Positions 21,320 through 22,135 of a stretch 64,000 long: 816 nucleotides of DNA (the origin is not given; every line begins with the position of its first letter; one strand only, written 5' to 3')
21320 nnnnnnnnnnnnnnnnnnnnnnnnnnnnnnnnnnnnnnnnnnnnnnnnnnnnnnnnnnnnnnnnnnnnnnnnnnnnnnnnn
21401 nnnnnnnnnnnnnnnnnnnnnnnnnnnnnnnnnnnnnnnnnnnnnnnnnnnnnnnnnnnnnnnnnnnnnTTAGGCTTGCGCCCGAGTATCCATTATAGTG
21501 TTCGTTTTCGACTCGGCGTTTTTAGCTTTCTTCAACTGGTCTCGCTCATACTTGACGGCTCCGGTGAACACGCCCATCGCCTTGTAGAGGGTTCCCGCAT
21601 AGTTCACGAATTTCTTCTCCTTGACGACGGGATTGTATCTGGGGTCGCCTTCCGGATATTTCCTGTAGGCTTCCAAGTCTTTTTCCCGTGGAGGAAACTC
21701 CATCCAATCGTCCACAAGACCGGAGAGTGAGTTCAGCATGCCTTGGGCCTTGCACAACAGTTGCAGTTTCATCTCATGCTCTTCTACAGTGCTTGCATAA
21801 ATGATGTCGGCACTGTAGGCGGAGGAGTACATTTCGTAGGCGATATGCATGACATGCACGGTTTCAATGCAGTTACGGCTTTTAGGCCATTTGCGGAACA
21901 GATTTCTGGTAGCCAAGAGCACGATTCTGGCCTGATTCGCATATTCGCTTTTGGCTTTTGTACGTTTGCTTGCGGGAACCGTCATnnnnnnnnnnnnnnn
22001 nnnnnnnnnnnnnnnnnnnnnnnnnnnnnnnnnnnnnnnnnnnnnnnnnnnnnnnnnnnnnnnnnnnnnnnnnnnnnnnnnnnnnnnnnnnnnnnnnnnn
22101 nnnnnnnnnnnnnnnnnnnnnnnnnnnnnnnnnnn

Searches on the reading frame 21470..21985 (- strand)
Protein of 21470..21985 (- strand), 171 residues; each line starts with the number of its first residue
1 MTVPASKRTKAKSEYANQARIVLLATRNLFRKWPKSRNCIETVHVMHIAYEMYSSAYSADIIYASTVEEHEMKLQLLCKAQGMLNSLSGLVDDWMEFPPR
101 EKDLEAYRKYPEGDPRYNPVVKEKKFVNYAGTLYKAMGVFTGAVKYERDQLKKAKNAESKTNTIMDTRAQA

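Call 8: search_protein_families(library=pfam, proteins=[window:21470-21985:-], max_evalue=0.01)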
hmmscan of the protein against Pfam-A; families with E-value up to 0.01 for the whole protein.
window:21470-21985:- (171 aa): 0 families

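Call 55: search_protein_families(library=phrogs, proteins=[window:21470-21985:-], max_evalue=0.01)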
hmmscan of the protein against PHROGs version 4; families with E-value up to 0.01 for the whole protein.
window:21470-21985:- (171 aa): 1 family
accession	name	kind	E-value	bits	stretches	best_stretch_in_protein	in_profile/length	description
phrog_30516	-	unknown function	9.7e-05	23.3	1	1-86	1-86/154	-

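Call 56: search_solved_structures(query=window:21470-21985:-, max_evalue=10)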
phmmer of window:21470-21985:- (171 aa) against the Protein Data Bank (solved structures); distinct sequences matched with E-value up to 10: 24.
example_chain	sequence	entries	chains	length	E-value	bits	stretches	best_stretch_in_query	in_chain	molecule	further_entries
4x0k_H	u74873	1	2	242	0.14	15.6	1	74-126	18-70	Fab fragment heavy chain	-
3nn8_A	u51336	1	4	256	0.14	15.6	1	74-127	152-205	Engineered scFv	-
3qrg_H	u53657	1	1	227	0.22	15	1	71-126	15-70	Fab heavy chain Fd fragment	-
7wth_H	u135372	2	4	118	0.39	14.1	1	71-125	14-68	Heavy chain of XGv264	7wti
8tq4_C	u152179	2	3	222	0.47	13.9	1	73-127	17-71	Fab M142 Heavy Chain | Fab M1/42 Heavy Chain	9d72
2j88_H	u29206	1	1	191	0.55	13.6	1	72-126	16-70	FAB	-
3ifo_H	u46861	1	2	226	0.59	13.5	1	71-127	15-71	10D5 FAB antibody heavy chain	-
8t03_C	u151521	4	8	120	0.63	13.4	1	72-127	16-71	18G7 Fab heavy chain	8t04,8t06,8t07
6vtw_H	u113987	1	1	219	0.7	13.3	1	72-126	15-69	101F Fab Heavy Chain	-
3o41_H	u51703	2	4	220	0.71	13.3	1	72-126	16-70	Mouse monoclonal antibody 101F Fab heavy chain | Mouse monoclonal antibody 101F 101F Fab heavy chain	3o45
9hkq_D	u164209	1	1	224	0.71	13.3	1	72-127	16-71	BM17 antibody heavy chain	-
3qq9_H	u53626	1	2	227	0.75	13.2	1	72-126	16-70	101F HEAVY CHAIN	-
3mck_H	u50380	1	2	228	0.75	13.2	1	72-126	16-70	C705 MONOCLONAL HEAVY CHAIN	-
6ywc_A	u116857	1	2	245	0.82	13.1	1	72-126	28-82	Antibody 101F, Heavy Chain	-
1cf8_H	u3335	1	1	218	0.86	13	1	72-124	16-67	PROTEIN (CATALYTIC ANTIBODY 19A4 (HEAVY CHAIN))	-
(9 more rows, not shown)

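Call 64: predict_structure(protein=window:21470-21985:-)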
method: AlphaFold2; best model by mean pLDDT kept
length: 171 residues; sequences in the alignment: 1
mean_pLDDT: 63.0   pTM: 0.52
mean pLDDT of the five models: 63.0, 61.3, 59.0, 47.9, 42.5
residues with pLDDT >= 90: 0; 70-90: 52; 50-70: 95; < 50: 24
segments of 3 or more residues with pLDDT < 50: 1-3, 95-100, 116-118, 120-123
pLDDT, mean of each block of 10 residues (from residue 1): 49 54 56 55 66 63 71 81 68 47 51 50 54 66 81 84 73 62
secondary structure, 60 per line:
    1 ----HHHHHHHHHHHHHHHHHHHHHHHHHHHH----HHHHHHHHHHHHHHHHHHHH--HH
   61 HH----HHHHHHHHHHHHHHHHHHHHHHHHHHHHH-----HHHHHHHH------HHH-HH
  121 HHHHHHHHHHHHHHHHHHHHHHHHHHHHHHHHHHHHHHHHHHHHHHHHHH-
elements in order: H5-32 H37-56 H59-62 H67-95 H101-108 H119-170

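Call 66: fold_search(model_id=the predicted structure, library=pdb)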
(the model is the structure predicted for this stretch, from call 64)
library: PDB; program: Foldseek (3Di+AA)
matches with E <= 10: 497; with E <= 0.001: 0
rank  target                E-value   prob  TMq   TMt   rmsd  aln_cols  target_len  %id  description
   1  5vjs                  1.4e-01  0.87  0.40  0.36   7.8       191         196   11  De Novo Photosynthetic Reaction Center Protein Equipped with Heme B, a synthetic Zn porphyrin, and Zn(II) cations (released 2018-04-25)
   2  5vju                  1.5e-01  0.91  0.43  0.39   7.2       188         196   11  De Novo Photosynthetic Reaction Center Protein Variant Equipped with His-Tyr H-bond, Heme B, and Cd(II) ions (released 2018-04-25)
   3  6z0c_C                1.5e-01  0.80  0.36  0.32   9.7       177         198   12  Structure of in silico modelled artificial Maquette-3 protein (released 2021-03-17)
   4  6z0c_A                1.9e-01  0.75  0.36  0.32   9.7       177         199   12  Structure of in silico modelled artificial Maquette-3 protein (released 2021-03-17)
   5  9qwr_B                2.0e-01  0.60  0.34  0.34  17.6       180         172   12  MIC60 helical bundle dimer (released 2026-02-25)
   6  8d9p                  2.2e-01  0.82  0.38  0.35   7.8       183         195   12  De Novo Photosynthetic Reaction Center Protein Equipped with Heme B and Mn(II) cations (released 2022-09-28)
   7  4tql_B                2.4e-01  0.33  0.27  0.21  19.5       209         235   14  Computationally designed three helix bundle (released 2014-10-15)
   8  6z0c_B                3.5e-01  0.63  0.36  0.32   9.5       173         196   13  Structure of in silico modelled artificial Maquette-3 protein (released 2021-03-17)
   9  6z0c_D                3.5e-01  0.60  0.35  0.33   8.8       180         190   14  Structure of in silico modelled artificial Maquette-3 protein (released 2021-03-17)
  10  4pho_C                3.5e-01  0.41  0.31  0.20  25.4       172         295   15  ClyA CC6/264 ox (2-303) (released 2014-09-24)
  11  8d9o                  5.1e-01  0.91  0.53  0.48   6.8       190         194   12  De Novo Photosynthetic Reaction Center Protein in Apo-State (released 2022-09-28)
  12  5odw_C                5.4e-01  0.82  0.45  0.41  10.4       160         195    8  Structure of the FpvAI-pyocin S2 complex (released 2017-11-08)
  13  4tql_A                5.4e-01  0.21  0.29  0.22  19.4       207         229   14  Computationally designed three helix bundle (released 2014-10-15)
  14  5sv0_B                5.7e-01  0.41  0.37  0.29  19.3       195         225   10  Structure of the ExbB/ExbD complex from E. coli at pH 7.0 (released 2016-09-28)
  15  5odw_D                6.7e-01  0.84  0.47  0.42  10.4       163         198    6  Structure of the FpvAI-pyocin S2 complex (released 2017-11-08)
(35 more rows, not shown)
